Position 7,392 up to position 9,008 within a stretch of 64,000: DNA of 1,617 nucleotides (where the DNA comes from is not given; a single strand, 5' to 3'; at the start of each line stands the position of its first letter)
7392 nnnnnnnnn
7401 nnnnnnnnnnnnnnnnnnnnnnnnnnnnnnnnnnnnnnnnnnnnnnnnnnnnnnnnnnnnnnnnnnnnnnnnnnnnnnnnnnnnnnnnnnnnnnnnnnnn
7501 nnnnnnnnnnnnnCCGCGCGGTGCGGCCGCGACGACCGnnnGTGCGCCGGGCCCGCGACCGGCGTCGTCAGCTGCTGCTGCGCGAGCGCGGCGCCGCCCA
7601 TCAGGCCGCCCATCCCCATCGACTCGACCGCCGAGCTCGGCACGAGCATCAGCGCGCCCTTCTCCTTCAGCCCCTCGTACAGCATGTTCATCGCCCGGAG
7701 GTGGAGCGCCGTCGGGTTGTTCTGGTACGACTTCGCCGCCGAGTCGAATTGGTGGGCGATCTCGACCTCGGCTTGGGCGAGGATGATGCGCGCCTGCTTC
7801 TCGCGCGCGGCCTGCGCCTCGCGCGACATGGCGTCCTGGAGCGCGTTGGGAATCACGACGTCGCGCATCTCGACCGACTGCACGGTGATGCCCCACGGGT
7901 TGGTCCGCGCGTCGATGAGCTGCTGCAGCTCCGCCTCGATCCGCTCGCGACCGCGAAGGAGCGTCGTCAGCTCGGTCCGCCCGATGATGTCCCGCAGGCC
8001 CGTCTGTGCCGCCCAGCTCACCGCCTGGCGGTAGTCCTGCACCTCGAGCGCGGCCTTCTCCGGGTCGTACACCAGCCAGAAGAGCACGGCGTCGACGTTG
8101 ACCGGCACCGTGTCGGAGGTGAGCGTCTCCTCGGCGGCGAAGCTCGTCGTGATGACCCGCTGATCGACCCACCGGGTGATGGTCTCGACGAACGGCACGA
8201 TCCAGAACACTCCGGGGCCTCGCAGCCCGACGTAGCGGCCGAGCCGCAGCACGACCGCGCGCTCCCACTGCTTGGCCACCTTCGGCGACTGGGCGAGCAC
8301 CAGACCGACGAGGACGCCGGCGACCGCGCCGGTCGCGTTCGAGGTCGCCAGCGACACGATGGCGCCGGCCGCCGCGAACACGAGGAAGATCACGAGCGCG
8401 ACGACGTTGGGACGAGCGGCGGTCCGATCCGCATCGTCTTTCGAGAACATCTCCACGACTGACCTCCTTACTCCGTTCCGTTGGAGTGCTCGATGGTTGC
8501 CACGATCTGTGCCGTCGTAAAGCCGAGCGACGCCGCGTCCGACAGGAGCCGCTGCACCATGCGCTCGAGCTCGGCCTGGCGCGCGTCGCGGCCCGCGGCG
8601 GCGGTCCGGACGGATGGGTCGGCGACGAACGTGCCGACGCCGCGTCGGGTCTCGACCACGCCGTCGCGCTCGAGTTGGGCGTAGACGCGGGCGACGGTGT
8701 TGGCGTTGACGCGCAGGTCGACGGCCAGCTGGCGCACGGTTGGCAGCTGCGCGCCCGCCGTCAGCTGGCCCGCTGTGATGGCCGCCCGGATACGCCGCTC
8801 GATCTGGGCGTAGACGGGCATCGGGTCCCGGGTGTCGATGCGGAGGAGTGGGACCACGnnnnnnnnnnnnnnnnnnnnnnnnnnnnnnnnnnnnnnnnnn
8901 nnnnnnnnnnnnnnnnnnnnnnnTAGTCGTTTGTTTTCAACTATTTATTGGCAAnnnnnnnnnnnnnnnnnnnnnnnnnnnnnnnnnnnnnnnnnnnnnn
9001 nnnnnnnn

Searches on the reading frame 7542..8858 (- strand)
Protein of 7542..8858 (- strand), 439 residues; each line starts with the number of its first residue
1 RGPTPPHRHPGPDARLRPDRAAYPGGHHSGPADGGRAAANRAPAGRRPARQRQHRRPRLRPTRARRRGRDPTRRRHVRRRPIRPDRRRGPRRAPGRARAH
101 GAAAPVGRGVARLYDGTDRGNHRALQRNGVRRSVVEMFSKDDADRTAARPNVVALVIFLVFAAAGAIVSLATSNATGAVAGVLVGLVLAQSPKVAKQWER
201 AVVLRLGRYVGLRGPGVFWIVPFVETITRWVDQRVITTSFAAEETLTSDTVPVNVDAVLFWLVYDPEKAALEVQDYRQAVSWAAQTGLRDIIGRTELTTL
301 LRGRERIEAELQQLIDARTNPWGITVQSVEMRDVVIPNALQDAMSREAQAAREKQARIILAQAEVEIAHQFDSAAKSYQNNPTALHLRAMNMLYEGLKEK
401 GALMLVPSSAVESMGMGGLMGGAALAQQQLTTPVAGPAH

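Call 48: search_protein_families(library=pfam, proteins=[window:7542-8858:-], max_evalue=0.00001)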
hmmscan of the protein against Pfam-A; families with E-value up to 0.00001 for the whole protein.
window:7542-8858:- (439 aa): 1 family
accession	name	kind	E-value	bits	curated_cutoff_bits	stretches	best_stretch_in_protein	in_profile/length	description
PF01145.31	Band_7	-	6e-37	127.8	23.6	1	194-364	2-175/176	SPFH domain / Band 7 family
